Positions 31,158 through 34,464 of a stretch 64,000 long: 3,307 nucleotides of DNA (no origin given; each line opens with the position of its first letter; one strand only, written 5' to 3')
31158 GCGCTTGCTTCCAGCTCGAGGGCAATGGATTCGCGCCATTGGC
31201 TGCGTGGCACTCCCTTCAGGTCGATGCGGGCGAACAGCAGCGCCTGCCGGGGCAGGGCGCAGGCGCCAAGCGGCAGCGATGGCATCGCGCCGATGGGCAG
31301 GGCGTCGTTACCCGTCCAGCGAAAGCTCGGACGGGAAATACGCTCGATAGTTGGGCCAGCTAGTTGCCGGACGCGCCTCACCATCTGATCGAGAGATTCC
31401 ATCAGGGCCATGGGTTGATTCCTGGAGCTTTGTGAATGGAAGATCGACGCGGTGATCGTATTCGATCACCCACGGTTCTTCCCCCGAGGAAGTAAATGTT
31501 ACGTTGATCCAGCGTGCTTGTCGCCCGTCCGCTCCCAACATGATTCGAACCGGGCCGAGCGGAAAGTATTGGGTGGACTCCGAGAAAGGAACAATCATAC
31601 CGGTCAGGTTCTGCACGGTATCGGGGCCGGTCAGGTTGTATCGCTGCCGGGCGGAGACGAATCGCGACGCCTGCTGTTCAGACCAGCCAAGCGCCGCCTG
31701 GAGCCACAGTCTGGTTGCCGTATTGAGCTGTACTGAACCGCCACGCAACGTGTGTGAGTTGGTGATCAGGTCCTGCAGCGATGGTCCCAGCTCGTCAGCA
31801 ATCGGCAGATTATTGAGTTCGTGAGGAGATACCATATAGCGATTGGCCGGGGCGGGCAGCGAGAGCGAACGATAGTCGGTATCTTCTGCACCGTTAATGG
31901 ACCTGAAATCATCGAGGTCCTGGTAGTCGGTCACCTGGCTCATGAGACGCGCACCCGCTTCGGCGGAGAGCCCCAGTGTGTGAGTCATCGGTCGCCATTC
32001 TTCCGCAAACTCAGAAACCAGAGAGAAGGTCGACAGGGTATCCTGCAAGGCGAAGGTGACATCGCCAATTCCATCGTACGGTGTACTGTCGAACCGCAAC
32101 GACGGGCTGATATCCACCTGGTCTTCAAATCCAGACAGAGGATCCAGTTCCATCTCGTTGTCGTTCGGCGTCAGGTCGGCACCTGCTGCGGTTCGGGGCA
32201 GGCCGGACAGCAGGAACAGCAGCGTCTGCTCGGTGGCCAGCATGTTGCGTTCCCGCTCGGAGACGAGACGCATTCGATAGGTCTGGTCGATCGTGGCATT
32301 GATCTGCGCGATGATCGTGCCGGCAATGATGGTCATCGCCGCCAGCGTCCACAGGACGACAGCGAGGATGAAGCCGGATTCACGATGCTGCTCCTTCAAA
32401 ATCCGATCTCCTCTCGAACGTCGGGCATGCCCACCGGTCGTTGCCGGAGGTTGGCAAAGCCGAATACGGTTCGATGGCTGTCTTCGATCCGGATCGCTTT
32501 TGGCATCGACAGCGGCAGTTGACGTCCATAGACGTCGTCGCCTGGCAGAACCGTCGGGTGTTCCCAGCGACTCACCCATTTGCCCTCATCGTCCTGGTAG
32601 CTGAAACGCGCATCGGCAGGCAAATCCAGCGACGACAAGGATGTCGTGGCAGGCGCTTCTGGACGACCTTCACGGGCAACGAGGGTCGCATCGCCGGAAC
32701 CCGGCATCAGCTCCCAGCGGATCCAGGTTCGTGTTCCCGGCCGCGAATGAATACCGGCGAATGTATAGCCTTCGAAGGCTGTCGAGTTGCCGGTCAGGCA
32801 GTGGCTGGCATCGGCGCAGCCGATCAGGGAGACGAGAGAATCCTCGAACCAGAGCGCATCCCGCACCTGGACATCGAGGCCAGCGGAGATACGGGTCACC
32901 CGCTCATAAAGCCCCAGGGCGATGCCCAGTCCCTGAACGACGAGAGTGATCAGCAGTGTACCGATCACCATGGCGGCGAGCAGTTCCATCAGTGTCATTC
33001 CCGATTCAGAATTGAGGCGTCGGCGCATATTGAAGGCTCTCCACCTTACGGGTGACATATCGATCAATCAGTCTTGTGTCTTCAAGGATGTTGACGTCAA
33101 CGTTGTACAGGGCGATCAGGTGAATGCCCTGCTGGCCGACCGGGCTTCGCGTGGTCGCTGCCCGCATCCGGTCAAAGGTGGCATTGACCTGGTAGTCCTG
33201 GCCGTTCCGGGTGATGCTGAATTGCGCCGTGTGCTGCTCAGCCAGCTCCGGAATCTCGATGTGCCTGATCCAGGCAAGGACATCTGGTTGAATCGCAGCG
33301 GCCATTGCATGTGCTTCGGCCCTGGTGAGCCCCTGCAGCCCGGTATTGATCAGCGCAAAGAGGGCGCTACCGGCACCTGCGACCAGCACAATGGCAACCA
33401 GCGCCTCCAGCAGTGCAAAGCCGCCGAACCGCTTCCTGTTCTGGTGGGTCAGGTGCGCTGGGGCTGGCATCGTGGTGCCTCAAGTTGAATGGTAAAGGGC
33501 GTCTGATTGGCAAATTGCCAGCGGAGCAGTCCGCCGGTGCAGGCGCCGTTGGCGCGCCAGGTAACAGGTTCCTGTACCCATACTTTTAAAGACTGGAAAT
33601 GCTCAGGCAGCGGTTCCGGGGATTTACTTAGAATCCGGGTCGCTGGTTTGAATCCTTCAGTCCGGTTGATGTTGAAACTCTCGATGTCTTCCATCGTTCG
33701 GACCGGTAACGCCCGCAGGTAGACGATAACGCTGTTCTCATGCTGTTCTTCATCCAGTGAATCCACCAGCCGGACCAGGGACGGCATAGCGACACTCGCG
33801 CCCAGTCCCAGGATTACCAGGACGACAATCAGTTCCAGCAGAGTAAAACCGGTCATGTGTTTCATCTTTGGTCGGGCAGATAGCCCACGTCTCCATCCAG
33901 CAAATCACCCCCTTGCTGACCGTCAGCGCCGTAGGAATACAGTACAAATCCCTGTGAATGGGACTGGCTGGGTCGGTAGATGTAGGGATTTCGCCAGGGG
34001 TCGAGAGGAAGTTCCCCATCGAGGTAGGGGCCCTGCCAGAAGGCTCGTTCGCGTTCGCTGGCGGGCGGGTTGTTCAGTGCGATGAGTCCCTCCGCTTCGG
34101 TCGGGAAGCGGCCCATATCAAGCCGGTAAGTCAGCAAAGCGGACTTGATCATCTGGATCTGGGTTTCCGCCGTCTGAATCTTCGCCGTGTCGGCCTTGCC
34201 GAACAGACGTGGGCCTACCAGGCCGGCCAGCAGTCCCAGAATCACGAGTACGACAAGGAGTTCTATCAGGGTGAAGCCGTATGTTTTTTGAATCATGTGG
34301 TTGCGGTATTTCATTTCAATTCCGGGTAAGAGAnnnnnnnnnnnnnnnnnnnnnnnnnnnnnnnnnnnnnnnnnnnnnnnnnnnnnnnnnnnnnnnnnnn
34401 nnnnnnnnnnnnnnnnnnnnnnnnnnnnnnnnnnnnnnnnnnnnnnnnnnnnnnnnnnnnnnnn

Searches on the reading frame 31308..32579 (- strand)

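Call 11: search_protein_families(library=ncbifam, proteins=[window:31308-32579:-], max_evalue=0.01)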
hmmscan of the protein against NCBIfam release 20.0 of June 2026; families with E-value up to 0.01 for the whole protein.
window:31308-32579:- (423 aa): 1 family
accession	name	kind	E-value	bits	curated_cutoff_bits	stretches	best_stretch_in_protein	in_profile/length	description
NF037980.1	T2SS_GspK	equivalog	1.1e-08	35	130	1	68-315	2-243/307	type II secretion system minor pseudopilin GspK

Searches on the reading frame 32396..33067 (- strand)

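Call 11: search_protein_families(library=ncbifam, proteins=[window:32396-33067:-], max_evalue=0.01)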
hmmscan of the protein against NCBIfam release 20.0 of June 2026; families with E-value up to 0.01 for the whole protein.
window:32396-33067:- (223 aa): 2 families
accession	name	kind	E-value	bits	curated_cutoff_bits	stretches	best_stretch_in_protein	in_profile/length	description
TIGR02532.1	IV_pilin_GFxxxE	domain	0.0044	16.8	16.3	1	22-43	2-23/24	prepilin-type N-terminal cleavage/methylation domain-containing protein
NF038304.1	EPS_HpsC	equivalog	0.0051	16.4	200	1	16-42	15-41/318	hormogonium polysaccharide secretion pseudopilin HpsC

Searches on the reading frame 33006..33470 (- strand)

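Call 11: search_protein_families(library=ncbifam, proteins=[window:33006-33470:-], max_evalue=0.01)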
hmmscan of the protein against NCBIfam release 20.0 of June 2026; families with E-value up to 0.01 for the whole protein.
window:33006-33470:- (154 aa): 1 family
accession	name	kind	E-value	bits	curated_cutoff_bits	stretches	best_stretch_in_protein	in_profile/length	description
NF047828.1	T3SSXpsI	equivalog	0.0067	16.5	150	1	17-119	3-103/132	type II secretion system protein XpsI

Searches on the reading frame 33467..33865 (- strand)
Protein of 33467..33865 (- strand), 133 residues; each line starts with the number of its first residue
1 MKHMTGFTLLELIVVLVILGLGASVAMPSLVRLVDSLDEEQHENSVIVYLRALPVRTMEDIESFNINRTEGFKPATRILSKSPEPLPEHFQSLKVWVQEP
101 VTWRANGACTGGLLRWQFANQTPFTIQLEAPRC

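Call 72: search_protein_families(library=pfam, proteins=[window:33467-33865:-], max_evalue=5)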
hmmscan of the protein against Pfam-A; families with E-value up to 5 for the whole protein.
window:33467-33865:- (133 aa): 1 family
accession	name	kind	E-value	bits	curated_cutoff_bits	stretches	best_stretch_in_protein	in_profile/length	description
PF07963.17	N_methyl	-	1.1e-06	28.4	21.2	1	1-27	1-27/27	Prokaryotic N-terminal methylation motif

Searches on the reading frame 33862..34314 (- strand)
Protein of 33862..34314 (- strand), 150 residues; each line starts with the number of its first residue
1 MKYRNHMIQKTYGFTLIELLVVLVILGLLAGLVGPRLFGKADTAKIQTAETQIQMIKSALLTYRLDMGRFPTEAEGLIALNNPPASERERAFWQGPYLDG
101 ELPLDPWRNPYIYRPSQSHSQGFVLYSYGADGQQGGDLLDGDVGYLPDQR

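Call 11: search_protein_families(library=ncbifam, proteins=[window:33862-34314:-], max_evalue=0.01)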
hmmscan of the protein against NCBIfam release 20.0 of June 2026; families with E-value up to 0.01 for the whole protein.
window:33862-34314:- (150 aa): 9 families
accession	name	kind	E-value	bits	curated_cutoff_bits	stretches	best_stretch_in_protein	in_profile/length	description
TIGR01710.1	typeII_sec_gspG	equivalog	1.7e-48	164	88.85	1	13-145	2-132/134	type II secretion system major pseudopilin GspG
NF040999.1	pilin_ComGC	equivalog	4.7e-08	33.1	75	1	13-74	3-64/84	competence type IV pilus major pilin ComGC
TIGR02532.1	IV_pilin_GFxxxE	domain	4e-07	29.6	16.3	1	13-33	3-23/24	prepilin-type N-terminal cleavage/methylation domain-containing protein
TIGR01708.2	typeII_sec_gspH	equivalog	6.4e-07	29.5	80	1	13-52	3-42/169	type II secretion system minor pseudopilin GspH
NF041013.1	T4P_ComGE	equivalog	5.2e-05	23.3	49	1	10-66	2-59/83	competence type IV pilus minor pilin ComGE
NF041775.1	typeIV_PilA_Myxo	equivalog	0.00041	20.4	400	1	10-59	9-58/214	type IV pilin protein PilA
TIGR02596.1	TIGR02596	subfamily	0.00061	19.9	70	1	14-53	1-40/196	Verru_Chthon cassette protein D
NF007800.0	PRK10506.1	equivalog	0.0036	17.1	158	1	6-30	3-27/163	prepilin peptidase-dependent protein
NF007862.0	PRK10574.1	equivalog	0.0067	16.6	138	1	9-35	2-28/145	prepilin peptidase-dependent pilin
